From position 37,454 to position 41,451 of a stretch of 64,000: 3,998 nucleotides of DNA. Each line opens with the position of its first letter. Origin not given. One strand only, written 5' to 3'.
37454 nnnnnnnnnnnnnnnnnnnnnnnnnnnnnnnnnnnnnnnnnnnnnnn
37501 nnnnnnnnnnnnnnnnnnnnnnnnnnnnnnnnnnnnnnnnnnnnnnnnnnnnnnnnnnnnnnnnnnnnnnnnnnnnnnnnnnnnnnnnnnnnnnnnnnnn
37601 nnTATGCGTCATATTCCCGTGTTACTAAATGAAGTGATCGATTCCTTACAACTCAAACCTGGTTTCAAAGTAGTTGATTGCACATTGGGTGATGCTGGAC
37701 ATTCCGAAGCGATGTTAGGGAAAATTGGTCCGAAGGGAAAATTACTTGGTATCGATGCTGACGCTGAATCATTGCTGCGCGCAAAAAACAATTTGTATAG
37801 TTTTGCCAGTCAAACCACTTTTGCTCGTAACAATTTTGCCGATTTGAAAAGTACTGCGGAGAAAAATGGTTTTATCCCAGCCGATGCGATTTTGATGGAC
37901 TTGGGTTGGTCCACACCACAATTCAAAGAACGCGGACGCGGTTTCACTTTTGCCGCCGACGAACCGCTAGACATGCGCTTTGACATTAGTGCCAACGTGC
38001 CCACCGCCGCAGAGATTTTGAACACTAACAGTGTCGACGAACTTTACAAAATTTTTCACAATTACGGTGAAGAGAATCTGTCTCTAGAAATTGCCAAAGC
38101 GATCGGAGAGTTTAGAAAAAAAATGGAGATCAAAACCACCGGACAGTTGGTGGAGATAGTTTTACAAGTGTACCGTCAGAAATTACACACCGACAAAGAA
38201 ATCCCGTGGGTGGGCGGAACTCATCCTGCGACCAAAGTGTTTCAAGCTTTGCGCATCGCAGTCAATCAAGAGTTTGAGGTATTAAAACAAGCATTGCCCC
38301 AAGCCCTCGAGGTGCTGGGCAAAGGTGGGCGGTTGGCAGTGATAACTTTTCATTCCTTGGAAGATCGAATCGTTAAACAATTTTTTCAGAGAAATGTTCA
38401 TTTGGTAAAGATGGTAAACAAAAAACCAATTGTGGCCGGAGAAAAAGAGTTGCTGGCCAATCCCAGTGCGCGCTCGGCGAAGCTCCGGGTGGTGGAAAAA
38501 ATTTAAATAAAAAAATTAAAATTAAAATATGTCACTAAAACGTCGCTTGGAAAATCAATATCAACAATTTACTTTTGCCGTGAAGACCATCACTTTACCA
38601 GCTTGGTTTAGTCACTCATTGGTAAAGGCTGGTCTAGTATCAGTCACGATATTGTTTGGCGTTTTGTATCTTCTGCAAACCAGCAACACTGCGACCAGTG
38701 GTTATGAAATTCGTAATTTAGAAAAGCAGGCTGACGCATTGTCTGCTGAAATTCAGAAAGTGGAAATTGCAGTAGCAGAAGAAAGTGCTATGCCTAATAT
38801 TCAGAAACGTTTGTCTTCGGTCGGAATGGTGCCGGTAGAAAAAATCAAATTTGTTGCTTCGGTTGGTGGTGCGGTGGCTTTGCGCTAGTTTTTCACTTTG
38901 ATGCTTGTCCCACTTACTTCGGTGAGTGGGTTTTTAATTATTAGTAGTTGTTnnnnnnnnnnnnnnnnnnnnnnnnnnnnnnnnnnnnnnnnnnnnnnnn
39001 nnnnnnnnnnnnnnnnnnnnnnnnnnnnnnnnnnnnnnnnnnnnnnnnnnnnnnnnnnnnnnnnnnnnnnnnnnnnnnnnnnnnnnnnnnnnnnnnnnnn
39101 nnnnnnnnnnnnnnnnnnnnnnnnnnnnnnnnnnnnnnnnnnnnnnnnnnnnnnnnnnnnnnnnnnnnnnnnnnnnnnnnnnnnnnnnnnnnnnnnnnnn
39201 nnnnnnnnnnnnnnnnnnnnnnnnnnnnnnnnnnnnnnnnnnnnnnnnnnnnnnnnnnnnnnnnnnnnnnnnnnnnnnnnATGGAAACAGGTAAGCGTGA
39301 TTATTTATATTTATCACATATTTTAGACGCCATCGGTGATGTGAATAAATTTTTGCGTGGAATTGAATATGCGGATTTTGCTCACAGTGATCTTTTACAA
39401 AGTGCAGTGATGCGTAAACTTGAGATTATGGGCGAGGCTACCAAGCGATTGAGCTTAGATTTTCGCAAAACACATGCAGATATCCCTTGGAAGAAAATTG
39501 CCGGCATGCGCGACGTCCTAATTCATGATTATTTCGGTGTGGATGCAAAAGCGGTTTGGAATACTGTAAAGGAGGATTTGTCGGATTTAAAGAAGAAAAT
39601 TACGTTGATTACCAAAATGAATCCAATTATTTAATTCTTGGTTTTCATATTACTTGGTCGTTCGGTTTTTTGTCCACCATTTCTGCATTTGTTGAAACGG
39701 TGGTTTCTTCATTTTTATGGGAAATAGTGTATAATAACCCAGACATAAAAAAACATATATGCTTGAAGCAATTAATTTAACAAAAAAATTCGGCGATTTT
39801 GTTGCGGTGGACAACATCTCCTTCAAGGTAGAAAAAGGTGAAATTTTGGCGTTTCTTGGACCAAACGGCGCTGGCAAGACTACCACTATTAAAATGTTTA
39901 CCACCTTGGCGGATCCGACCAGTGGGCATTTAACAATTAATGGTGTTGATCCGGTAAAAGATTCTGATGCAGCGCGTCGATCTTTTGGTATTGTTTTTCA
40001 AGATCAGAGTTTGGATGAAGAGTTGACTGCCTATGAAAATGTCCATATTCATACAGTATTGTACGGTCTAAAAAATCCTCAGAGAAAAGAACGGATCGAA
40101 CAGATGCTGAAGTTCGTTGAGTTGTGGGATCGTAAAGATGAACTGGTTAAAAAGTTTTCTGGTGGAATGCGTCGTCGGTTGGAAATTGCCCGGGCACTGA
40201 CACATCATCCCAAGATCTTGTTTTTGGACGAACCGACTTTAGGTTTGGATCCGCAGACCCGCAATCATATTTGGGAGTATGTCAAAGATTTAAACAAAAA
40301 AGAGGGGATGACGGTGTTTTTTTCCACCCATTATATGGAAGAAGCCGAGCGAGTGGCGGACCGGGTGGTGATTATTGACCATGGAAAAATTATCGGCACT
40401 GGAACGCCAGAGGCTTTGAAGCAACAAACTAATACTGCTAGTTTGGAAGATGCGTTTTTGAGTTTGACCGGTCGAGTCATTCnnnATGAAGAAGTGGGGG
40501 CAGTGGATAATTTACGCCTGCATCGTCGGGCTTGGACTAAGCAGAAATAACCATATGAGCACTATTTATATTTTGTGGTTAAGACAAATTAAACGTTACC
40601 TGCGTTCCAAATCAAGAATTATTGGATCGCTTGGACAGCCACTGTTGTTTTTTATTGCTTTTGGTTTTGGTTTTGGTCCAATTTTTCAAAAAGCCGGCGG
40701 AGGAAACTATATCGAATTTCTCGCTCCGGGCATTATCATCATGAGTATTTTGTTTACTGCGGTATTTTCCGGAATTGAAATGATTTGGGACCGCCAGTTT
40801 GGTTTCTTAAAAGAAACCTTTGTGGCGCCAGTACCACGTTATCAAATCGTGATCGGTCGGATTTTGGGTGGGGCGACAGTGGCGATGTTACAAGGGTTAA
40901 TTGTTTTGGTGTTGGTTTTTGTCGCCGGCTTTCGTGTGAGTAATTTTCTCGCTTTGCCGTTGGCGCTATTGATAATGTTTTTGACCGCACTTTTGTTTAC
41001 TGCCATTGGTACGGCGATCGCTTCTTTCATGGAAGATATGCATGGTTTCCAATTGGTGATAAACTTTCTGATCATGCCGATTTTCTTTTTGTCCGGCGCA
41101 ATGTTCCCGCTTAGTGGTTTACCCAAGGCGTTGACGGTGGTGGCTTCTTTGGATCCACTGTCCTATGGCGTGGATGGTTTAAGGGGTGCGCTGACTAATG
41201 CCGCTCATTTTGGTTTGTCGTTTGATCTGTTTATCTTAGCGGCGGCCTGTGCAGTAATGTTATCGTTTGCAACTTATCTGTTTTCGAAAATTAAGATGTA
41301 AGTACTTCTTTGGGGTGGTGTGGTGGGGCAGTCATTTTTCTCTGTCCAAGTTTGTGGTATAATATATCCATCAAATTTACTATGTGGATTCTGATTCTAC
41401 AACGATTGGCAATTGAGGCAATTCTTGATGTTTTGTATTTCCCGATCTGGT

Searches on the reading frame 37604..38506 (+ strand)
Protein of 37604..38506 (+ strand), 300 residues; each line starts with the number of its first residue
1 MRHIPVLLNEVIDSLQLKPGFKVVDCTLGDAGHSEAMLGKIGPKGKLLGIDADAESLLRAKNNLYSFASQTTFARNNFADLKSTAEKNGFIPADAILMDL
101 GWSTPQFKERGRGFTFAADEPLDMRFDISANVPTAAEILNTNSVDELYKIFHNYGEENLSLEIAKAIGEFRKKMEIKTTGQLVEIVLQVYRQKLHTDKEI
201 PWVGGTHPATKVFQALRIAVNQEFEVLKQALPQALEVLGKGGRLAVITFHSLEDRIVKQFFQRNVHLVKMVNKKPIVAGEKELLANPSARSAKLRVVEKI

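Call 32: search_protein_families(library=pfam, proteins=[window:37604-38506:+], max_evalue=0.001)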
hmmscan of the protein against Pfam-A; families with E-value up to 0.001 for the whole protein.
window:37604-38506:+ (300 aa): 3 families
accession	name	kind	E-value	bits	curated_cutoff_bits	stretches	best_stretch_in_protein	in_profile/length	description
PF01795.25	Methyltransf_5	-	4.1e-96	322.5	27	1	2-300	3-309/309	MraW methylase family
PF13847.12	Methyltransf_31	-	2.6e-05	24.4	27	1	18-89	2-74/145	Methyltransferase domain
PF01728.25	FtsJ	-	0.00097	19.5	24.1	0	8-103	9-102/181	FtsJ-like methyltransferase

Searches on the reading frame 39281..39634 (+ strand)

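Call 33: search_protein_families(library=pfam, proteins=[window:39281-39634:+], max_evalue=0.001)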
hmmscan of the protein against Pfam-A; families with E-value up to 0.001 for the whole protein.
window:39281-39634:+ (117 aa): 1 family
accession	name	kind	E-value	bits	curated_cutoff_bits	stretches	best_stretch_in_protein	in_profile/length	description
PF01934.22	HepT-like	-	6.1e-28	97.4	23.5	1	14-108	1-118/120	Ribonuclease HepT-like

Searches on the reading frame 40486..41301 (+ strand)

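Call 33: search_protein_families(library=pfam, proteins=[window:40486-41301:+], max_evalue=0.001)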
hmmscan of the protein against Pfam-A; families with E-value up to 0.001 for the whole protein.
window:40486-41301:+ (271 aa): 2 families
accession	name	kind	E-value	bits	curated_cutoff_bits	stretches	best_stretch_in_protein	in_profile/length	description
PF01061.29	ABC2_membrane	-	1.5e-36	126.4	26.9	1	27-235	3-209/211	ABC-2 type transporter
PF12698.13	ABC2_membrane_3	-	7.6e-22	78.3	31.6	1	73-263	158-346/347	ABC-2 family transporter protein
